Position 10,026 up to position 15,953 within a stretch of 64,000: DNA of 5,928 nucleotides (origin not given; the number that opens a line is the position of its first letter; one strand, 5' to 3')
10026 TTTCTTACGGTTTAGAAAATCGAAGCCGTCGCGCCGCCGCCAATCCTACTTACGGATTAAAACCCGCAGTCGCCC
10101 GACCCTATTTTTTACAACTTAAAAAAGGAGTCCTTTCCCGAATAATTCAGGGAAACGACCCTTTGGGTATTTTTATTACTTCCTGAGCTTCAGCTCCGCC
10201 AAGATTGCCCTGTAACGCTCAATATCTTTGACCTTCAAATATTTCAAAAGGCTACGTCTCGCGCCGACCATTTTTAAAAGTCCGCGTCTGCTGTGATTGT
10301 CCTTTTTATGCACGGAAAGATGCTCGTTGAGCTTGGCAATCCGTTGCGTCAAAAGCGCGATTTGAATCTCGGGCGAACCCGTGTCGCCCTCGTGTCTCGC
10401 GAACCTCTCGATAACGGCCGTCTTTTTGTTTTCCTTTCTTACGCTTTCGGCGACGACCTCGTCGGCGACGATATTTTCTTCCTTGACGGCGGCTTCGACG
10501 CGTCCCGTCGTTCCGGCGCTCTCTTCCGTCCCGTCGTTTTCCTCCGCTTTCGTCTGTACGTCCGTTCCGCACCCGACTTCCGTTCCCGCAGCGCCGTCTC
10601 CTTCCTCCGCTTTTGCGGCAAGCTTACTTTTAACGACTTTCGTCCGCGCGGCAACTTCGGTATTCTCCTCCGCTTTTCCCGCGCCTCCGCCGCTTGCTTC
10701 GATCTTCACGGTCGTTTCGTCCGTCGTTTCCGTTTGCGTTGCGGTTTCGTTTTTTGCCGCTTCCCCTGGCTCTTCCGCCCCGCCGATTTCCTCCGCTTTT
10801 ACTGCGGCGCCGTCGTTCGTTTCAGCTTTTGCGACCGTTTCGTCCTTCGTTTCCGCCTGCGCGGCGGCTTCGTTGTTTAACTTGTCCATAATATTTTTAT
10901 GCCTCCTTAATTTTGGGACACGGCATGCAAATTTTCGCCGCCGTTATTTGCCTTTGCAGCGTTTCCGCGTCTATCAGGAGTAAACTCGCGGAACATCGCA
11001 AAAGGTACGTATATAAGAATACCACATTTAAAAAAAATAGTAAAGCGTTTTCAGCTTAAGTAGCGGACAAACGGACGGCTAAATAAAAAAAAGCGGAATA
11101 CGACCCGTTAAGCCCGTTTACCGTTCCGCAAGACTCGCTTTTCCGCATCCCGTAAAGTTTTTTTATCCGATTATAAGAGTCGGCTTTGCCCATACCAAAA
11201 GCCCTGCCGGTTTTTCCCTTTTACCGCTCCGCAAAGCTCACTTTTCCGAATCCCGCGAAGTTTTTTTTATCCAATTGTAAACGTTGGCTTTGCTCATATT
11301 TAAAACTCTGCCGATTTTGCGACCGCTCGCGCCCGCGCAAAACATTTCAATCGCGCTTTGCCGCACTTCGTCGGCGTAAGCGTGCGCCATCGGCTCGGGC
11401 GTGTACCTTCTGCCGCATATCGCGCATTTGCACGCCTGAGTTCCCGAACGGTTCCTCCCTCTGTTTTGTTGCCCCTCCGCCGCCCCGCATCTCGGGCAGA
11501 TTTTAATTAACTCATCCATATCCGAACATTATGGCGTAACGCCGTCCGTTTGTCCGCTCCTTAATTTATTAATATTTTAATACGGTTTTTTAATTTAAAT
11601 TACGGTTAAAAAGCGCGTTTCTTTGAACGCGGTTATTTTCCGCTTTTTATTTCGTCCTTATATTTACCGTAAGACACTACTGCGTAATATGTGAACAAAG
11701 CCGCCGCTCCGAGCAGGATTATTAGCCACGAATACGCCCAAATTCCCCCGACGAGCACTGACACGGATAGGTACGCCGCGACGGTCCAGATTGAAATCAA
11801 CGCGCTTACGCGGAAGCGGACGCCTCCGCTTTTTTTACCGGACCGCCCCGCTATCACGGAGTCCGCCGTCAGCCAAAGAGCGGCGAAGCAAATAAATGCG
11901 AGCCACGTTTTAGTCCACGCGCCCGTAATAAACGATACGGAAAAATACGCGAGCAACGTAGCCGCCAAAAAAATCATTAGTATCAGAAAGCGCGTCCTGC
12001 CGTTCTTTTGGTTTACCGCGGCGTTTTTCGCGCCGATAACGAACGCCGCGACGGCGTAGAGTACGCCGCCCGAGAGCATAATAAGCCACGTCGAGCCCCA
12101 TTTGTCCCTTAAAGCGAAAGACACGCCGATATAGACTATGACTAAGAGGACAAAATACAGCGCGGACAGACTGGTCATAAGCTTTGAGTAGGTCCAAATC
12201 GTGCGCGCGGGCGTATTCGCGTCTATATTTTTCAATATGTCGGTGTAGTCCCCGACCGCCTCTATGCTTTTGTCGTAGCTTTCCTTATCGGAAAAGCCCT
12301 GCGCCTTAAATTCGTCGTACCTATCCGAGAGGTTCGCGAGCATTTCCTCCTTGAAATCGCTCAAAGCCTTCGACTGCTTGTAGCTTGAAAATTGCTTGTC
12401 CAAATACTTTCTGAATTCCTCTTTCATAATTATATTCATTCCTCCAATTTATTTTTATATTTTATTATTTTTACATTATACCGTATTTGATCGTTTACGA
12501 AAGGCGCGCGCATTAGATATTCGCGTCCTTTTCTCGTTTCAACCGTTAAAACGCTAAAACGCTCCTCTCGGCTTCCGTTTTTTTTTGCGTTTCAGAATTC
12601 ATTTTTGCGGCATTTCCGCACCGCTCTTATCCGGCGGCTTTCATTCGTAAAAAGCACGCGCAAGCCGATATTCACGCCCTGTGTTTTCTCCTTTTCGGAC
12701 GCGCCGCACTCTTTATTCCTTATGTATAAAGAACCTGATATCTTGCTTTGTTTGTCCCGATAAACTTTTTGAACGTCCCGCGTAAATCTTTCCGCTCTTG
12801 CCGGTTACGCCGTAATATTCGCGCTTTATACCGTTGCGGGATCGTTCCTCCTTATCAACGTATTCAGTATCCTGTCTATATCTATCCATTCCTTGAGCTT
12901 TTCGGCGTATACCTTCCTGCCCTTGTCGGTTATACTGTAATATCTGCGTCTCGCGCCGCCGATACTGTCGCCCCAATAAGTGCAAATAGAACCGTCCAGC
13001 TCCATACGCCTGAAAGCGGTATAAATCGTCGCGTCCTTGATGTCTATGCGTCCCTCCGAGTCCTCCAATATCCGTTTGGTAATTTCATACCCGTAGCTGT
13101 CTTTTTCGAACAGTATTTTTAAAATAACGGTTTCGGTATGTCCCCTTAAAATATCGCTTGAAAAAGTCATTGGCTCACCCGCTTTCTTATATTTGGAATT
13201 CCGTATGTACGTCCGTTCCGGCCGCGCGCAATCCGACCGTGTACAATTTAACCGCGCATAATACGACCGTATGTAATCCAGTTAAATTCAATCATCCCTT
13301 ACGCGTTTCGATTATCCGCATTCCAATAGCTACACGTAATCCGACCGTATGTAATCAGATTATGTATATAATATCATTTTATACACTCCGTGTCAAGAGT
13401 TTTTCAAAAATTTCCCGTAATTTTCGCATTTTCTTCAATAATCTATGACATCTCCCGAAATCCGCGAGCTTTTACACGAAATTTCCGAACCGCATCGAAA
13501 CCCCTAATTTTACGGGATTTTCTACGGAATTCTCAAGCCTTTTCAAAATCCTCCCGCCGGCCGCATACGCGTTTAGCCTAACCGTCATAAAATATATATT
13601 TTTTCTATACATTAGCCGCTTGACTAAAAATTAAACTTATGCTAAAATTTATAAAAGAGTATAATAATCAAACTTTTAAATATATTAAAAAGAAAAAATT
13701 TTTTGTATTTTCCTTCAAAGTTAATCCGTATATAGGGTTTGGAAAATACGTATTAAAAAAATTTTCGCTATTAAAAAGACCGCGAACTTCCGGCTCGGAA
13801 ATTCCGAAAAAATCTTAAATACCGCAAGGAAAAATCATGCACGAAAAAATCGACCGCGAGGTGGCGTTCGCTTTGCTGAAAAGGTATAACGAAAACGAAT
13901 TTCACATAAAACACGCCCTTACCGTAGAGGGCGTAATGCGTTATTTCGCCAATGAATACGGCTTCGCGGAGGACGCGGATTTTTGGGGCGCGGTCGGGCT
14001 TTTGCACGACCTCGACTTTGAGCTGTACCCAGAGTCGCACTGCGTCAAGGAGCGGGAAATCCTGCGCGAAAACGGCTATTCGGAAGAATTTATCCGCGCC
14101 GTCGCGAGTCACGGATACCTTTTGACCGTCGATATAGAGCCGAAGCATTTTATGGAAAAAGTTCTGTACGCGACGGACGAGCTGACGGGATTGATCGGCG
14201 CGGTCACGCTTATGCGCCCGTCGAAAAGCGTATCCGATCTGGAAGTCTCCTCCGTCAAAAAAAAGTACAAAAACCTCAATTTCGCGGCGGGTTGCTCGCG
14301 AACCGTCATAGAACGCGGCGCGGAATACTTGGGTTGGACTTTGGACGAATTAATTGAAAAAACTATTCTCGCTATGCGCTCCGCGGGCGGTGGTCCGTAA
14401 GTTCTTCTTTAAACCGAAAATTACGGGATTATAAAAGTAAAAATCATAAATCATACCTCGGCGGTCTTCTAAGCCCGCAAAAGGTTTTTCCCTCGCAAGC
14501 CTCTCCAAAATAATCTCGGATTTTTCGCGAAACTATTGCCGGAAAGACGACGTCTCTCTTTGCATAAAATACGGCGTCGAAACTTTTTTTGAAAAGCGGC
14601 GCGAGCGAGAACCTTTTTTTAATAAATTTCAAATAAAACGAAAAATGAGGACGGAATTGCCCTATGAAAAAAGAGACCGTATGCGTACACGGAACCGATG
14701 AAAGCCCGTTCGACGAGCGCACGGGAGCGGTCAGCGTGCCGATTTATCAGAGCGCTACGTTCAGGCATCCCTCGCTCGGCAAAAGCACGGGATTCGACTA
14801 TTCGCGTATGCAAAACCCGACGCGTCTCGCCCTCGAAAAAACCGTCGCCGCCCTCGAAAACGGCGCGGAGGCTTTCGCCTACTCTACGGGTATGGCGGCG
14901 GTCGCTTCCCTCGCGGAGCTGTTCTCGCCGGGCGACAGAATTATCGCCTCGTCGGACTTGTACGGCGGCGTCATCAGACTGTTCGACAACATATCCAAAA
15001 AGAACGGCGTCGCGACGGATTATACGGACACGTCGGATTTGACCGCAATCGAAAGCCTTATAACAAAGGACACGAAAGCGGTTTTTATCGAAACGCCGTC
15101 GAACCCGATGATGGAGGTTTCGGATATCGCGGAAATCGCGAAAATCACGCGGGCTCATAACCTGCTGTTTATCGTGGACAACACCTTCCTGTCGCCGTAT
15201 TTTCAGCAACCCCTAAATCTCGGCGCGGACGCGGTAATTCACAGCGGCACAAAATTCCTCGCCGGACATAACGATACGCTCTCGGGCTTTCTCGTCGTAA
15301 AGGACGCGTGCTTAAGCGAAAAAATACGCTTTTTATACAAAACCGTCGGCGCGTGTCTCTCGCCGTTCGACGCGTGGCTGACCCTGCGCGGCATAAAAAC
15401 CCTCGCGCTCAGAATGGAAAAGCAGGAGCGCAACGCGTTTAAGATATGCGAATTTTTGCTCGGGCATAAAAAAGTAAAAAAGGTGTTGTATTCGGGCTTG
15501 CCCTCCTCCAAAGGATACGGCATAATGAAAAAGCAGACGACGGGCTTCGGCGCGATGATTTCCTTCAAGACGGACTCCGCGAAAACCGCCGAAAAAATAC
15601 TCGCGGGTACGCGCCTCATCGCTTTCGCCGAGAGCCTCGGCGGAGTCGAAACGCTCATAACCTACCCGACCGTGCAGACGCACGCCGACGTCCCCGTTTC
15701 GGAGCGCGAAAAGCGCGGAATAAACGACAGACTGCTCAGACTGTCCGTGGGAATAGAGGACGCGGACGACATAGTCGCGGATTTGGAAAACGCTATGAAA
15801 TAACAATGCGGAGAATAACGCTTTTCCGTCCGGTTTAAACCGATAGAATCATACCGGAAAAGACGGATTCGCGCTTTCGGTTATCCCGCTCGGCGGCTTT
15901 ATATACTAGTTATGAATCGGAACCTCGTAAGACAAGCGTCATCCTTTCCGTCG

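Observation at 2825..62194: Dense family of ~65-bp hairpin repeats (REP1) in almost every intergenic region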

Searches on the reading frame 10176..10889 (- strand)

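Call 51: search_protein_families(library=pfam, proteins=[window:10176-10889:-], max_evalue=0.01)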
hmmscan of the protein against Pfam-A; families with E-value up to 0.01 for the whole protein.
window:10176-10889:- (237 aa): 1 family
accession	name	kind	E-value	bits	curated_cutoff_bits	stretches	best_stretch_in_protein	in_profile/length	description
PF00312.27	Ribosomal_S15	-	7.6e-35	119.4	31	1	156-236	1-81/81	Ribosomal protein S15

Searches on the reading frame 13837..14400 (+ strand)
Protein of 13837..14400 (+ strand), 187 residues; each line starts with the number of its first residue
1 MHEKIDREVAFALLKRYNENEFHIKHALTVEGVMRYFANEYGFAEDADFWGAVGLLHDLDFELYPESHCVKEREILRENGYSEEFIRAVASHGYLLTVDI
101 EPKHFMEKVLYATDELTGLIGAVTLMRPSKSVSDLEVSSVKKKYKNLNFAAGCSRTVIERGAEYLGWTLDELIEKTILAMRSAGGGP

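Call 51: search_protein_families(library=pfam, proteins=[window:13837-14400:+], max_evalue=0.01)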
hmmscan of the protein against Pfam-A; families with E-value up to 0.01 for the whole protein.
window:13837-14400:+ (187 aa): 1 family
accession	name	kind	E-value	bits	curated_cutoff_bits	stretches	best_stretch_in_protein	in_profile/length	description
PF01966.28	HD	-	0.00025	21.7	22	1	25-96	3-89/116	HD domain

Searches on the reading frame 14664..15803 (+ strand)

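Call 51: search_protein_families(library=pfam, proteins=[window:14664-15803:+], max_evalue=0.01)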
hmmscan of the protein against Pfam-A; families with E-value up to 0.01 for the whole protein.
window:14664-15803:+ (379 aa): 3 families
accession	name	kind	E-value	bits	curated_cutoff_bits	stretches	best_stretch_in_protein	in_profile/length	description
PF01053.26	Cys_Met_Meta_PP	-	6e-144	479.7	27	1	4-379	1-381/381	Cys/Met metabolism PLP-dependent enzyme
PF00155.27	Aminotran_1_2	-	1.6e-08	34.6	19.7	1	54-175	44-188/361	Aminotransferase class I and II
PF00266.25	Aminotran_5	-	2.7e-06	27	21.5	1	79-200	77-204/371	Aminotransferase class-V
